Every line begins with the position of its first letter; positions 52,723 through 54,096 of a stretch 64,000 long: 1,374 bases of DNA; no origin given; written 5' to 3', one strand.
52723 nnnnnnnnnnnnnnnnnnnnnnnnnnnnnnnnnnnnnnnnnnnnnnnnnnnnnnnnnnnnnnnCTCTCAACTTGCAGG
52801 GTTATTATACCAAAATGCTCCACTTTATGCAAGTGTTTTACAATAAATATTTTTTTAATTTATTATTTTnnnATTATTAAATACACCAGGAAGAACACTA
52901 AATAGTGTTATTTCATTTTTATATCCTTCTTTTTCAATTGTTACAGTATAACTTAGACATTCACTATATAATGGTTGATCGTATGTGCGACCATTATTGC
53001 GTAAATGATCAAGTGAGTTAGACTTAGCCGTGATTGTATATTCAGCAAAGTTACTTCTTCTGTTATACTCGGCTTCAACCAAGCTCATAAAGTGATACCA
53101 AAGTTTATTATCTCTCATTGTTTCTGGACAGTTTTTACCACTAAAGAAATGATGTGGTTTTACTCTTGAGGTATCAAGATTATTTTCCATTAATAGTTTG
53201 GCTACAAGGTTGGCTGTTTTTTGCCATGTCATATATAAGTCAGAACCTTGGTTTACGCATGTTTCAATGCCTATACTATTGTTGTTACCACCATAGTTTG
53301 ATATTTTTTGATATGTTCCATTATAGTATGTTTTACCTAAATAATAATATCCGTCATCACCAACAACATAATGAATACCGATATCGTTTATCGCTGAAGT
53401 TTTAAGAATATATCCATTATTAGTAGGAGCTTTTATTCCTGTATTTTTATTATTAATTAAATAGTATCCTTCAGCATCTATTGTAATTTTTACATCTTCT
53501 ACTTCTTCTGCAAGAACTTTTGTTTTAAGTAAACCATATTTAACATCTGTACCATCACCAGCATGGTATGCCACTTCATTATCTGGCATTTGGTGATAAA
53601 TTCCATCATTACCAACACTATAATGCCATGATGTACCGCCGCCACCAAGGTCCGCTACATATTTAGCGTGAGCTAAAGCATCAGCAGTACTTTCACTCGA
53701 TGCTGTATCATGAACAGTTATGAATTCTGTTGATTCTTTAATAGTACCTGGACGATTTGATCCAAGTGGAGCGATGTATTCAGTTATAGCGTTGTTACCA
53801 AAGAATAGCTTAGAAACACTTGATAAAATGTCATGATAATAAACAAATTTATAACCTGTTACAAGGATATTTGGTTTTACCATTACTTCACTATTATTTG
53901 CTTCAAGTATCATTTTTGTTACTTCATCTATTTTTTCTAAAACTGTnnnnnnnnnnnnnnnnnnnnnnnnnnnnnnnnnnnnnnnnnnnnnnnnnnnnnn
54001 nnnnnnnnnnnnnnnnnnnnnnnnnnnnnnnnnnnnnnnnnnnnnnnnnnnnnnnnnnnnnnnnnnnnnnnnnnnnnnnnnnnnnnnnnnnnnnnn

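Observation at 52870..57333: Giant (1487-aa) lipoprotein carrying a PGRP-type peptidoglycan amidase domain, sitting next to a tRNA gene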

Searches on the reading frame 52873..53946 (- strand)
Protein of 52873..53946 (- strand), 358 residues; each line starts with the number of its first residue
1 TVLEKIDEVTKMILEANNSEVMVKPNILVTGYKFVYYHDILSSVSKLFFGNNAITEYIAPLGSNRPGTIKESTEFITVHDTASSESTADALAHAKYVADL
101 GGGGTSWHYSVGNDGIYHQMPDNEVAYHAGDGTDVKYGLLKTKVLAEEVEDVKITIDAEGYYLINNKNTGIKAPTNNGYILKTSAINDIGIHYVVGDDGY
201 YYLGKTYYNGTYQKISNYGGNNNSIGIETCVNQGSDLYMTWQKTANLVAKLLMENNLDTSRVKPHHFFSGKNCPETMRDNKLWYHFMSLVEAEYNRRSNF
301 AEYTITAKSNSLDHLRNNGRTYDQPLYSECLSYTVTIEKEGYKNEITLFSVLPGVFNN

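Call 14: search_solved_structures(query=window:52873-53946:-, max_evalue=0.01, show_alignments=3)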
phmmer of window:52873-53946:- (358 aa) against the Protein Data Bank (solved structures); distinct sequences matched with E-value up to 0.01: 5.
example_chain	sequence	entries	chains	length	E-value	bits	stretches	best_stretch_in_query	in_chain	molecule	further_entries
3hmb_A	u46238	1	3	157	7.3e-24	87.7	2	53-133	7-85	N-acetylmuramoyl-L-alanine amidase xlyA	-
3rdr_A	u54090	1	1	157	3.8e-23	85.4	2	52-133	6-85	N-acetylmuramoyl-L-alanine amidase XlyA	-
2l47_A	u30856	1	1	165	1.8e-07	33.8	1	166-290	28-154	N-acetylmuramoyl-L-alanine amidase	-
1yb0_A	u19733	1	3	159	2.3e-07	33.5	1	166-291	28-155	prophage LambdaBa02, N-acetylmuramoyl-L-alanine amidase, family 2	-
2ar3_A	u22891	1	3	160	1.5e-06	30.8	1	166-291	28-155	prophage lambdaba02, n-acetylmuramoyl-l-alanine amidase, family 2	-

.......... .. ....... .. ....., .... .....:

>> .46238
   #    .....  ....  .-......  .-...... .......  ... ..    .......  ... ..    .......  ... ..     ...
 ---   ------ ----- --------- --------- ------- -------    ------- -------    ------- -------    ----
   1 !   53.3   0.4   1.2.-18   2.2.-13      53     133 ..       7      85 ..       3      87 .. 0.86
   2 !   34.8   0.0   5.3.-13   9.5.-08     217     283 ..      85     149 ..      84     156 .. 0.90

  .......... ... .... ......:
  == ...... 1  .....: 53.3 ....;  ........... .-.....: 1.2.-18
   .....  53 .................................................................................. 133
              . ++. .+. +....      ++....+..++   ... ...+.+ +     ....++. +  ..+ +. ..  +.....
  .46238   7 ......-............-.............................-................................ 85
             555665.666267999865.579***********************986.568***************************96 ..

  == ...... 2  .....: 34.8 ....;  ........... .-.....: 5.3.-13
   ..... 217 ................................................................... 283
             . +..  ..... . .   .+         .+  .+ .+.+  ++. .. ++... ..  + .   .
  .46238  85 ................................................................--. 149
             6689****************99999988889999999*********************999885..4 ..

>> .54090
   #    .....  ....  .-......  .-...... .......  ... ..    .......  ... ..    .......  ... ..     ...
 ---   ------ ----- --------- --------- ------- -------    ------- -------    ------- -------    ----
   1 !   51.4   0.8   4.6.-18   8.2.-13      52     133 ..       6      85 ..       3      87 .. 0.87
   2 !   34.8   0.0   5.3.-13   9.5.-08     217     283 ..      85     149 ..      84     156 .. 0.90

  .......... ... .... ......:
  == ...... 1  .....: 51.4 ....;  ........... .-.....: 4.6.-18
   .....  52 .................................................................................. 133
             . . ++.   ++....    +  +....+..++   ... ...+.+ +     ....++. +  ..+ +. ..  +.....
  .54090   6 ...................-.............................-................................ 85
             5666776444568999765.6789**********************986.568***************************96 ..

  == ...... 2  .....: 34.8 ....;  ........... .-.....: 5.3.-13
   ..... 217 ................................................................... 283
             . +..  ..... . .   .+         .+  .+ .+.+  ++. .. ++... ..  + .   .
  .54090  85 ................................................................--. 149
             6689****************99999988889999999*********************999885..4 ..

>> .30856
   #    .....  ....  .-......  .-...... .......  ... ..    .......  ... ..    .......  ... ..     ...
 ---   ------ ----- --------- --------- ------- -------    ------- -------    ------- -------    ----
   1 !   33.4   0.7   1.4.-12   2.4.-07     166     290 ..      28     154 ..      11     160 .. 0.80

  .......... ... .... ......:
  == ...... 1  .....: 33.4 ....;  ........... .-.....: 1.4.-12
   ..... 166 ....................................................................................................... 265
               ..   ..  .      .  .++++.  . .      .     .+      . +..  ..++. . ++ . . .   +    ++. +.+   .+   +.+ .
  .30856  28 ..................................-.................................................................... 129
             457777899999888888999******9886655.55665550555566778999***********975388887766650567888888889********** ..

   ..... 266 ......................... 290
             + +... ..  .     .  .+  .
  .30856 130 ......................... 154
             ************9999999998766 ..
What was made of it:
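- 53296..53547 (-): 84-aa Tyr/Gly-rich beta subdomain inserted into the amidase core (aa 1263-1346). It falls in the gap at XlyA residue 85 (call 14).
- Checked: That leaves an 83-84-residue insert, aa ~1263-1346 (call 14).
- The closest solved structure is a prophage amidase, XlyA (call 14).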

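Call 16: find_homologous_proteins(query=window:52873-53826:-, max_evalue=0.00001)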
Query window:52873-53826:- (318 aa): 544 proteins with E <= 0.00001 among 1439 candidates; the best 120 are listed.
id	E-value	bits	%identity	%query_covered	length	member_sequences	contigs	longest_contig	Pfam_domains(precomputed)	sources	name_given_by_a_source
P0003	6.5e-95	336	53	99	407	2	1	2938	PF01510.31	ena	-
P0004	1.9e-87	312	53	95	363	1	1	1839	PF01510.31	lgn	-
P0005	5.4e-86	307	48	93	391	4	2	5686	PF01510.31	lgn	-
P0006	5.7e-86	307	52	93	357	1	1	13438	PF01510.31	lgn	-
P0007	6.8e-86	306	49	93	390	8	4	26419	PF01510.31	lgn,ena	-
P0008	1.5e-84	302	49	98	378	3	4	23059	PF01510.31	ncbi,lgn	-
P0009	2.5e-84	301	49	96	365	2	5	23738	PF01510.31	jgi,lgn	jgi:N-acetylmuramoyl-L-alanine amidase CwlA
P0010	2.7e-84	301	48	93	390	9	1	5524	PF01510.31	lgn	-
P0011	4.1e-84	301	49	99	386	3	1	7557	PF01510.31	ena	-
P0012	4.4e-84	301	50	98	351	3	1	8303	PF01510.31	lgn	-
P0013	4.9e-84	300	49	93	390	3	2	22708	PF01510.31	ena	-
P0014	5.2e-84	300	47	97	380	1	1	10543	PF01510.31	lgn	-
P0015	9.9e-84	299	51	94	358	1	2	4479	PF01510.31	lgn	-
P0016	1.3e-83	299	46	97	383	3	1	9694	PF01510.31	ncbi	-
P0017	3.6e-83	298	49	93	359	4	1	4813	PF01510.31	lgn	-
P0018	4.4e-83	297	49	97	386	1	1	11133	PF01510.31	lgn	-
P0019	5.7e-83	297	48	93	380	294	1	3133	PF01510.31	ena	-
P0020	1.9e-82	295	49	99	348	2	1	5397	PF01510.31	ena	-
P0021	2.0e-82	295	48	97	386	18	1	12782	PF01510.31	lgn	-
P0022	2.0e-82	295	48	98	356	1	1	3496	PF01510.31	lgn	-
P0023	2.4e-82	295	50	99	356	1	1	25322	PF01510.31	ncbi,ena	-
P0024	2.6e-82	295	51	93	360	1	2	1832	PF01510.31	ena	-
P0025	7.9e-82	293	48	97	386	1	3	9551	PF01510.31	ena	-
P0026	9.2e-82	293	47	100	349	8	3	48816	PF01510.31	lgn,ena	-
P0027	1.0e-81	293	51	95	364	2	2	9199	PF01510.31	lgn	-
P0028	3.9e-81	291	46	93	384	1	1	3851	PF01510.31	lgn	-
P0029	1.3e-80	289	50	95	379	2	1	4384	PF01510.31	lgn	-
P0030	2.9e-80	288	50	99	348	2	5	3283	PF01510.31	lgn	-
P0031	3.7e-80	288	49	96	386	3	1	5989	PF01510.31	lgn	-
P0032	4.6e-80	287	48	94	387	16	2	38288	PF01510.31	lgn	-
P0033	8.9e-80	286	49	94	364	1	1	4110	PF01510.31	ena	-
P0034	9.8e-80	286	46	92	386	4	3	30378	PF01510.31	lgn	-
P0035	1.2e-79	286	48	99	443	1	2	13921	PF01510.31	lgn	-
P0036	2.1e-79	285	51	93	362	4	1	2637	PF01510.31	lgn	-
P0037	2.2e-79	285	45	99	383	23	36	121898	PF01510.31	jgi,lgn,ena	-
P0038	4.3e-79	284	48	84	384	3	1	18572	PF01510.31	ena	-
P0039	4.6e-79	284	49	93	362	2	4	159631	PF01510.31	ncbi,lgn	-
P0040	6.4e-79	284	47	97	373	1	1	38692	PF01510.31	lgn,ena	-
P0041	9.2e-79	283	50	93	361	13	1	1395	PF01510.31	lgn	-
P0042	9.6e-79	283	48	96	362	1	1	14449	PF01510.31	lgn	-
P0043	1.4e-78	282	48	98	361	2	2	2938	PF01510.31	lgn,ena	-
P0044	1.5e-78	282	47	98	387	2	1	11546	PF01510.31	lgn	-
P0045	2.8e-78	281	48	94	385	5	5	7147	PF01510.31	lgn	-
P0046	3.5e-78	281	49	89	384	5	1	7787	PF01510.31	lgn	-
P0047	4.8e-78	281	46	94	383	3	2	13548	PF01510.31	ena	-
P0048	5.7e-78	280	48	98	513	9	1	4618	PF01510.31,PF22359.3,PF02368.25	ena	-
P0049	5.9e-78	280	49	97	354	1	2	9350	PF01510.31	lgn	-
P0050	6.1e-78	280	45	97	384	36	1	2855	PF01510.31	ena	-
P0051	6.1e-78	280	49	96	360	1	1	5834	PF01510.31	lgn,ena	-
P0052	1.9e-77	279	46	96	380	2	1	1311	PF01510.31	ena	-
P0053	6.8e-77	277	45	99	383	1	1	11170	PF01510.31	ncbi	-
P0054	1.4e-76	276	55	80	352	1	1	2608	PF01510.31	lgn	-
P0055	2.0e-76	275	48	93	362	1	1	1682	PF01510.31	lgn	-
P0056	4.6e-76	274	45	93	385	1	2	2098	PF01510.31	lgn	-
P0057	7.8e-76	273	45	97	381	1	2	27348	PF01510.31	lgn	-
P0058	2.0e-75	272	44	98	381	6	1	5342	PF01510.31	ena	-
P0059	2.2e-75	272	45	93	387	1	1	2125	PF01510.31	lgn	-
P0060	2.3e-75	272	49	83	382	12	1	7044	PF01510.31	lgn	-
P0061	3.7e-75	271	45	98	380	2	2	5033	PF01510.31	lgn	-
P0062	4.1e-75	271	49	85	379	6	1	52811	PF01510.31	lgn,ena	-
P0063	5.4e-75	271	46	98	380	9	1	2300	PF01510.31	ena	-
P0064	6.4e-75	270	48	85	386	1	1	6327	PF01510.31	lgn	-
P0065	9.0e-75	270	45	93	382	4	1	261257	PF01510.31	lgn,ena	-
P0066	3.0e-74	268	46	98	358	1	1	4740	PF01510.31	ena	-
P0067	4.0e-74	268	48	84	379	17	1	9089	PF01510.31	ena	-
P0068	6.0e-74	267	49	83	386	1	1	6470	PF01510.31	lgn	-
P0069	6.8e-74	267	55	75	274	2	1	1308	PF01510.31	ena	-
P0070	1.1e-73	266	50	80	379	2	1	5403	PF01510.31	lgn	-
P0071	1.6e-73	266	48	83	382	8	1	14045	PF01510.31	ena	-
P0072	2.1e-73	265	46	90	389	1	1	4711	PF01510.31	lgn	-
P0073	3.3e-73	265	46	88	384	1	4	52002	PF01510.31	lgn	-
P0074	4.1e-73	265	46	98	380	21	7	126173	PF01510.31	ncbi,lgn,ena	-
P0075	4.6e-73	264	47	98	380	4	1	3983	PF01510.31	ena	-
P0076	1.6e-72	263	42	99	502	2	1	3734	PF01510.31,PF22359.3,PF02368.25,PF20578.5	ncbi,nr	ncbi:MAG: N-acetylmuramoyl-L-alanine amidase, partial [Endomicrobiaceae bacterium]|nr:N-acetylmuramo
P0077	5.4e-72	261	48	84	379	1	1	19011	PF01510.31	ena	-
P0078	7.9e-72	260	49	83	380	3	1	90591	PF01510.31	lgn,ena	-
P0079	2.6e-71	259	50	83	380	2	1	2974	PF01510.31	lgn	-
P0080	4.1e-71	258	50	80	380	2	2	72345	PF01510.31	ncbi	-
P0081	8.9e-71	257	47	83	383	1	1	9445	PF01510.31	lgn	-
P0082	5.8e-70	254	42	94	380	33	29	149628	PF01510.31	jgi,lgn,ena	-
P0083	1.4e-69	253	45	98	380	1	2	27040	PF01510.31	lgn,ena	-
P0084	6.3e-69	251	45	97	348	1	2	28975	PF01510.31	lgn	-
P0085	6.5e-69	251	44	94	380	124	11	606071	PF01510.31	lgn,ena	-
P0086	7.0e-69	251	50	79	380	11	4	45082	PF01510.31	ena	-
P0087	8.1e-69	250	49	78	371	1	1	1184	PF01510.31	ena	-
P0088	1.3e-67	246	49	77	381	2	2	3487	PF01510.31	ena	-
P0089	1.6e-67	246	52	80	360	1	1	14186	PF01510.31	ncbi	-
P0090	2.4e-67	246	44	95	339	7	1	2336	PF01510.31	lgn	-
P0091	2.5e-67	246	45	96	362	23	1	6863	PF01510.31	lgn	-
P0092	3.1e-67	245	44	97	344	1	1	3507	PF01510.31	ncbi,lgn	-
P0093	3.8e-67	245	47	80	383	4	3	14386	PF01510.31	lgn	-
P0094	5.9e-67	244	42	99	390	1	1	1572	PF01510.31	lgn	-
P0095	6.7e-67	244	46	90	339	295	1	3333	PF01510.31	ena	-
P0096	7.1e-67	244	46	95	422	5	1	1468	PF01510.31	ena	-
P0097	8.3e-67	244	44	99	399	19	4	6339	PF01510.31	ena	-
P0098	1.2e-66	243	47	83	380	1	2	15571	PF01510.31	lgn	-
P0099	1.6e-66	243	47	81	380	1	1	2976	PF01510.31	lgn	-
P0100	2.6e-66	242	46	90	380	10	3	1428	PF01510.31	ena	-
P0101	3.0e-66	242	46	93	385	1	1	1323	PF01510.31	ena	-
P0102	3.1e-66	242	49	80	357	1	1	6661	PF01510.31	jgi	-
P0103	3.4e-66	242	44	98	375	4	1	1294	PF01510.31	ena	-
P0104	4.7e-66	241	45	94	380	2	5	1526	PF01510.31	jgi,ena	-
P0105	4.7e-66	241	44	95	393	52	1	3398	PF01510.31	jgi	-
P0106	4.9e-66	241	44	98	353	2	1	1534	PF01510.31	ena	-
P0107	5.4e-66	241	41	97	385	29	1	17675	PF01510.31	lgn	-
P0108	6.4e-66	241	49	80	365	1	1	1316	PF01510.31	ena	-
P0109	6.5e-66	241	45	98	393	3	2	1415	PF01510.31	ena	-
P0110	7.1e-66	241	47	94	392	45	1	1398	PF01510.31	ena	-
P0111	7.6e-66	241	44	98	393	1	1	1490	PF01510.31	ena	-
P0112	8.0e-66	241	44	98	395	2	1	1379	PF01510.31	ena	-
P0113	8.1e-66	241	44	91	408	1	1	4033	PF01510.31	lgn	-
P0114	8.7e-66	240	44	91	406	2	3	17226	PF01510.31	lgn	-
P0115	1.1e-65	240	43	98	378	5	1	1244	PF01510.31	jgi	jgi:N-acetylmuramoyl-L-alanine amidase CwlA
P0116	1.1e-65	240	43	99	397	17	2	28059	PF01510.31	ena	-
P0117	1.2e-65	240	44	95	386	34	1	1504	PF01510.31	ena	-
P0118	1.6e-65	240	44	98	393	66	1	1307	PF01510.31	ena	-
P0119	1.7e-65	240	48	80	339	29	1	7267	PF01510.31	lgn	-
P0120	1.8e-65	239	45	94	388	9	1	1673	PF01510.31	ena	-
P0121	2.0e-65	239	43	95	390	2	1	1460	PF01510.31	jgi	jgi:hypothetical protein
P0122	2.1e-65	239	48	80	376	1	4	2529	PF01510.31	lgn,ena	-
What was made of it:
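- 52873..53937 (-): The 355-aa amidase module, aa 1133-1487. It is the same unit as the stand-alone ~360-390-aa proteins. 544 homologues, 45-53% identical over 93-99% of the query (call 16).
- Tried and rejected: The C-terminal query found 544 (call 16).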

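Call 41: predict_structure(alignment_id=A3)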
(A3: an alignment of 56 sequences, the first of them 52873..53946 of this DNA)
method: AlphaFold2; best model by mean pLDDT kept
length: 358 residues; sequences in the alignment: 56
mean_pLDDT: 94.0   pTM: 0.93
mean pLDDT of the five models: 94.0, 93.9, 93.8, 93.7, 92.4
residues with pLDDT >= 90: 307; 70-90: 44; 50-70: 7; < 50: 0
segments of 3 or more residues with pLDDT < 50: none
pLDDT, mean of each block of 10 residues (from residue 1): 88 98 96 91 97 95 91 95 89 89 79 97 91 85 92 96 98 97 96 97 96 94 95 94 98 98 94 91 97 97 97 97 97 97 97 90
secondary structure, 60 per line:
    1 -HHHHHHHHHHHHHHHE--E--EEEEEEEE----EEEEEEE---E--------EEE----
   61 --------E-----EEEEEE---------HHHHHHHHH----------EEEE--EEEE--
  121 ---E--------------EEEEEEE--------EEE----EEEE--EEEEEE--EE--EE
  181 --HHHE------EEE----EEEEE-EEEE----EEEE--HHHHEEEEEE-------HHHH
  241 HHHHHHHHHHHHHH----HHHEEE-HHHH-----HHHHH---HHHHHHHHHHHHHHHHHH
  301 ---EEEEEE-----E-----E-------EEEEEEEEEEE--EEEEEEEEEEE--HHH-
elements in order: H2-16 E23-30 E35-41 E54-56 E75-80 H90-98 E109-112 E115-118 E139-145 E154-156 E161-164 E167-172 E193-195 E200-204 E206-209 E214-217 H220-223 E224-229 H237-254 E262-264 H266-269 H275-279 H283-300 E304-309 E329-339 E342-352
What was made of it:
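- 52873..53937 (-): AF2 gives pLDDT 94 and pTM 0.93 (call 41).
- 52873..53058 (-): C-terminal beta tail (aa 1426-1487), an atrophied Ig-like (aBig_2-type) domain. AF2 shows strands 304-352 of the model (call 41).
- On Amidase_2 / PGRP zinc amidase (PF01510): AF2 pLDDT 94 (call 41).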

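Call 45: fold_search(model_id=the predicted structure, library=pdb)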
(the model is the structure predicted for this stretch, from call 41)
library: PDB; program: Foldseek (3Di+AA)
matches with E <= 10: 794; with E <= 0.001: 16
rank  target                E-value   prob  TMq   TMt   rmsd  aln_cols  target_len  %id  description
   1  3rdr                  2.1e-12  1.00  0.40  0.90   2.7       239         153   26  Structure of the catalytic domain of XlyA (released 2011-08-10)
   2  3hmb_A                1.5e-11  1.00  0.40  0.90   2.6       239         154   26  Mutant endolysin from Bacillus subtilis (released 2010-06-09)
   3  3hmb_B                1.9e-11  1.00  0.40  0.90   2.7       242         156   26  Mutant endolysin from Bacillus subtilis (released 2010-06-09)
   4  2l47_MODEL_1_A        1.0e-08  1.00  0.39  0.82   2.2       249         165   17  Solution structure of the PlyG catalytic domain (released 2011-10-12)
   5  1yb0_A                1.3e-08  1.00  0.38  0.84   2.9       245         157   18  Structure of PlyL (released 2005-08-23)
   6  2ar3_A                2.1e-08  1.00  0.38  0.84   2.8       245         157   18  E90A mutant structure of PlyL (released 2006-06-06)
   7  2ar3_B                3.8e-08  1.00  0.39  0.83   3.1       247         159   18  E90A mutant structure of PlyL (released 2006-06-06)
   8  1yb0_B                4.8e-08  1.00  0.37  0.80   6.2       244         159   18  Structure of PlyL (released 2005-08-23)
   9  8c4d                  9.4e-06  1.00  0.39  0.72   2.9       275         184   15  N-acetylmuramoyl-L-alanine amidase from Enterococcus faecium prophage genome (released 2023-12-13)
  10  4knl_A                3.1e-05  1.00  0.38  0.64   3.8       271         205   14  Crystal structure of Staphylococcus aureus hydrolase AmiA in complex with its ligand (released 2014-03-12)
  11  3lat_A                5.0e-05  1.00  0.38  0.64   3.1       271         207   14  Crystal structure of Staphylococcus peptidoglycan hydrolase AmiE (released 2010-03-23)
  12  4knl_D                7.7e-05  1.00  0.38  0.63   4.2       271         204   13  Crystal structure of Staphylococcus aureus hydrolase AmiA in complex with its ligand (released 2014-03-12)
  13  4knk_B                2.0e-04  1.00  0.38  0.63   5.8       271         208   13  Crystal structure of Staphylococcus aureus hydrolase AmiA (released 2014-03-12)
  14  4knl_C                2.7e-04  1.00  0.38  0.64   5.9       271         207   14  Crystal structure of Staphylococcus aureus hydrolase AmiA in complex with its ligand (released 2014-03-12)
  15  4knk_A                3.9e-04  1.00  0.38  0.63   6.1       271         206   13  Crystal structure of Staphylococcus aureus hydrolase AmiA (released 2014-03-12)
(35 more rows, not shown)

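Call 55: find_encoding_contigs(protein=P0085, flank=8000, max_places=2)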
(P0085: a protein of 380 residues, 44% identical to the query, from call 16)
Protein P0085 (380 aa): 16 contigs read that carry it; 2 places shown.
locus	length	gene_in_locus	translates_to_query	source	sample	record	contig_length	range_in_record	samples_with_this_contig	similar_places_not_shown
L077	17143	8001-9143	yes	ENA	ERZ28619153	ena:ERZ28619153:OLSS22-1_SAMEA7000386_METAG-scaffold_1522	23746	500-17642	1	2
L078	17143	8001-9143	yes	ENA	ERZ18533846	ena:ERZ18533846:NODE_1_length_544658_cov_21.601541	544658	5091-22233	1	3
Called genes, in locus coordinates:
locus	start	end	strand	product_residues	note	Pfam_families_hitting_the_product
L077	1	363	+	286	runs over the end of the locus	?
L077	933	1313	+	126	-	PF01475:FUR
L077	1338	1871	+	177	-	PF00210:Ferritin (faint), PF02915:Rubrerythrin, PF21349:RUBY_RBDX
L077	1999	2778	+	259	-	PF03309:Pan_kinase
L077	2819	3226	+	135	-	-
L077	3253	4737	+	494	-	PF02446:Glyco_hydro_77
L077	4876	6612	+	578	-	PF00664:ABC_membrane, PF02463:SMC_N (weak), PF00005:ABC_tran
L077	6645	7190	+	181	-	-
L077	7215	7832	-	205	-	PF00485:PRK, PF13238:AAA_18 (weak)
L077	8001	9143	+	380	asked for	PF01510:Amidase_2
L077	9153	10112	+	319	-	PF01073:3Beta_HSD, PF01370:Epimerase, PF02719:Polysacc_synt_2, PF04321:RmlD_sub_bind, PF05368:NmrA, PF13460:NAD_binding_10, PF16363:GDP_Man_Dehyd, PF07993:NAD_binding_4, +1 more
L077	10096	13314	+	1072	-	PF09479:Flg_new (faint), PF18998:Flg_new_2 (faint), PF02638:GHL10, PF14871:GHL6 (faint)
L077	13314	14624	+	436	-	-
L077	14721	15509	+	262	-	PF07694:5TM-5TMR_LYT (weak), PF07155:ECF-ribofla_trS, PF12822:ECF_trnsprt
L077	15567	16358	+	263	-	PF02535:Zip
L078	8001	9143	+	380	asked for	PF01510:Amidase_2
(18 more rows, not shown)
